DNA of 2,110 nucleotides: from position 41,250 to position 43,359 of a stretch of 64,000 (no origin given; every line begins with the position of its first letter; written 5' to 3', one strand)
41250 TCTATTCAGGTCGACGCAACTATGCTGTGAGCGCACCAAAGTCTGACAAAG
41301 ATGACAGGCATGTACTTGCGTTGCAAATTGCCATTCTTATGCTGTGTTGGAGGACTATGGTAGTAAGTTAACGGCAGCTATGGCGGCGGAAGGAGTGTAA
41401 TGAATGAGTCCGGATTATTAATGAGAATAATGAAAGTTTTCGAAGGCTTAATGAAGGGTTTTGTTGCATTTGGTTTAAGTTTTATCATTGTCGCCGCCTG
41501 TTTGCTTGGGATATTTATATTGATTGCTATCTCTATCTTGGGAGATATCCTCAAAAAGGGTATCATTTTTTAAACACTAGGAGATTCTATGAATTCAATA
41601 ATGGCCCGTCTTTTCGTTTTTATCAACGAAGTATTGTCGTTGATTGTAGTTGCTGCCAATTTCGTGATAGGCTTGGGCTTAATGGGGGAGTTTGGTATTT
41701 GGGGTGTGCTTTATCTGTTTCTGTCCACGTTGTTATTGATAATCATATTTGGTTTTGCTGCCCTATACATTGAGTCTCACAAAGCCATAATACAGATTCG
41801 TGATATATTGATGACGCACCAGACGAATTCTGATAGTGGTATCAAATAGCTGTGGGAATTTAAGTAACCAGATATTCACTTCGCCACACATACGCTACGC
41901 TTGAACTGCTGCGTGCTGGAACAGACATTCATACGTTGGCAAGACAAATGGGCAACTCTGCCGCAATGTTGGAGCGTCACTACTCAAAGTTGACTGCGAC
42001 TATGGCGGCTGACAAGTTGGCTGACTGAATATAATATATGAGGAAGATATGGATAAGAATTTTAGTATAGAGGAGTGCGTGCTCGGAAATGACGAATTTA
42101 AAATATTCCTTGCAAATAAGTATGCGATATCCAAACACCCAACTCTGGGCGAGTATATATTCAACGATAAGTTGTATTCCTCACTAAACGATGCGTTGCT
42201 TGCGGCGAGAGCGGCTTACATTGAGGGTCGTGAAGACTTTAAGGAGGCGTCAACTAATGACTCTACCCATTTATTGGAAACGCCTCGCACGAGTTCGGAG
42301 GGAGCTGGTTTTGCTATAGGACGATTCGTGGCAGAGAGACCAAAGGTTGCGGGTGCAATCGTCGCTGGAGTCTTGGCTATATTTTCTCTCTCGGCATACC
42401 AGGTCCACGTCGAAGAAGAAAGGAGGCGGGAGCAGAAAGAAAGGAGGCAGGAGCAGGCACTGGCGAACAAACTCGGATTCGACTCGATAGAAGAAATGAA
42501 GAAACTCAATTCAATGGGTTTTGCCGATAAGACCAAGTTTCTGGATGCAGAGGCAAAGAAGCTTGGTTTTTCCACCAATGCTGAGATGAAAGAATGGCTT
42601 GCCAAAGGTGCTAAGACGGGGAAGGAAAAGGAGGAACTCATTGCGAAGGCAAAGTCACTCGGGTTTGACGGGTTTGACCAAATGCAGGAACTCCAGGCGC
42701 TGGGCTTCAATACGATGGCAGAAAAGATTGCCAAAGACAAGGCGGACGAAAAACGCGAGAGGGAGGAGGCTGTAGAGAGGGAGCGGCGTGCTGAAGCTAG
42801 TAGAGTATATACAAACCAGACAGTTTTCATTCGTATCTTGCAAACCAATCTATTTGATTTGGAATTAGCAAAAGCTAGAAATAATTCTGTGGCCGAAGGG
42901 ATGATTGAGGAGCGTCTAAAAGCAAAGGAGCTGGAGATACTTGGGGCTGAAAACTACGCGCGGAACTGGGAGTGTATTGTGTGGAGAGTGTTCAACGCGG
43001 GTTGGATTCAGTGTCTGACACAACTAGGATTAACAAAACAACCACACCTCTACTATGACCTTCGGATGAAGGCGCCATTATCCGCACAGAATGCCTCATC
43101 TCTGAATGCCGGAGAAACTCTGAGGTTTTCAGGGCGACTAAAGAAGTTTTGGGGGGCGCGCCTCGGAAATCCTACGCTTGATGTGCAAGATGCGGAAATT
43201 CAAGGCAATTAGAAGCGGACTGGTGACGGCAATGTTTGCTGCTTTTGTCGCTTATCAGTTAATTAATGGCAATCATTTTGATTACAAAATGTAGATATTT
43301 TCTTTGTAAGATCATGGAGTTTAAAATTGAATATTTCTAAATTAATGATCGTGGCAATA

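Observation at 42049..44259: Uncharacterised envelope trio sharing a short GF-x3-4-E(M/F)K motif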

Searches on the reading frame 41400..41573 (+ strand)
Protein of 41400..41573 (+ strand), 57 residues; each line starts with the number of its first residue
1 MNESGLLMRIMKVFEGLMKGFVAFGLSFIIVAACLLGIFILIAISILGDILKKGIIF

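Call 6: search_protein_families(library=pfam, proteins=[window:41400-41573:+], max_evalue=1)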
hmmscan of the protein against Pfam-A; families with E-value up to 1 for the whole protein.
window:41400-41573:+ (57 aa): 2 families
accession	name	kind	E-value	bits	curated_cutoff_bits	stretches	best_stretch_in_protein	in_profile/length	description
PF14257.11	DUF4349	-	0.24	11.2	27.7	1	9-45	171-207/213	Domain of unknown function (DUF4349)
PF08122.17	NDUF_B12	-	0.29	11.5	22.7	1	8-28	20-40/55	NADH-ubiquinone oxidoreductase B12 subunit family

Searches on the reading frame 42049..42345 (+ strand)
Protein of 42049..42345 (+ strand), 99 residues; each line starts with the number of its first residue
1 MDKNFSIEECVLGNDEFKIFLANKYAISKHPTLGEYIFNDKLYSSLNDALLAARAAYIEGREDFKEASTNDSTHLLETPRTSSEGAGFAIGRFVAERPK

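Call 86: search_protein_families(library=pfam, proteins=[window:42049-42345:+], max_evalue=10)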
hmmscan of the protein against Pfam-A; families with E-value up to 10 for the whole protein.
seq(99 aa): 0 families

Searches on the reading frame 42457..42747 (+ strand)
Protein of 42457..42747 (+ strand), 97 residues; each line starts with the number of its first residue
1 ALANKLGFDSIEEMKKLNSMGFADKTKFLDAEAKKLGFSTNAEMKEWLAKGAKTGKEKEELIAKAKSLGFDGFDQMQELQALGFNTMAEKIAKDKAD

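Call 86: search_protein_families(library=pfam, proteins=[window:42457-42747:+], max_evalue=10)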
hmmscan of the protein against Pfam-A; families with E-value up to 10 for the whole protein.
seq(97 aa): 9 families
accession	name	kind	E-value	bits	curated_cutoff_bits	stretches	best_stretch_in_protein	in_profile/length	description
PF03887.19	YfbU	-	0.009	16.5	25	1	43-84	67-108/166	YfbU domain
PF15526.11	Ntox21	-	0.019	15.8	25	0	2-24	2-24/71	Novel toxin 21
PF11198.13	DUF2857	-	0.031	14.4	36.8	1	3-69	20-85/174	Protein of unknown function (DUF2857)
PF10281.14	Ish1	-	0.034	14.9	26.6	1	41-67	6-36/37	Putative nuclear envelope organisation protein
PF13297.11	SDE2_2C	-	0.034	14.5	26.6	1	49-91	8-46/82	Replication stress response SDE2 C-terminal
PF04760.21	IF2_N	-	0.039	14.2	25.3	1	2-35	9-44/53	Translation initiation factor IF-2, N-terminal region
PF02787.25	CPSase_L_D3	-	0.072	13.5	26.6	1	43-70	46-71/80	Carbamoyl-phosphate synthetase large chain, oligomerisation domain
PF17361.7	DUF5387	-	0.12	12.7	27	1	7-65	129-186/222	Family of unknown function (DUF5387)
PF24932.1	UBA_NBR1_C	-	0.61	10.5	27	0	14-24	5-15/40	Next to BRCA1 gene 1 protein-like, C-terminal UBA domain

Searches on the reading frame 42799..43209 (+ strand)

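Call 86: search_protein_families(library=pfam, proteins=[window:42799-43209:+], max_evalue=10)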
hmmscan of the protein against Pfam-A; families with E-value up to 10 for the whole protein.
seq(137 aa): 1 family
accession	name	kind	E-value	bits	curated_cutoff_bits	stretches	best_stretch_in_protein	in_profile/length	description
PF03826.22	OAR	-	4.8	7.6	20.1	0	39-44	11-16/19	OAR motif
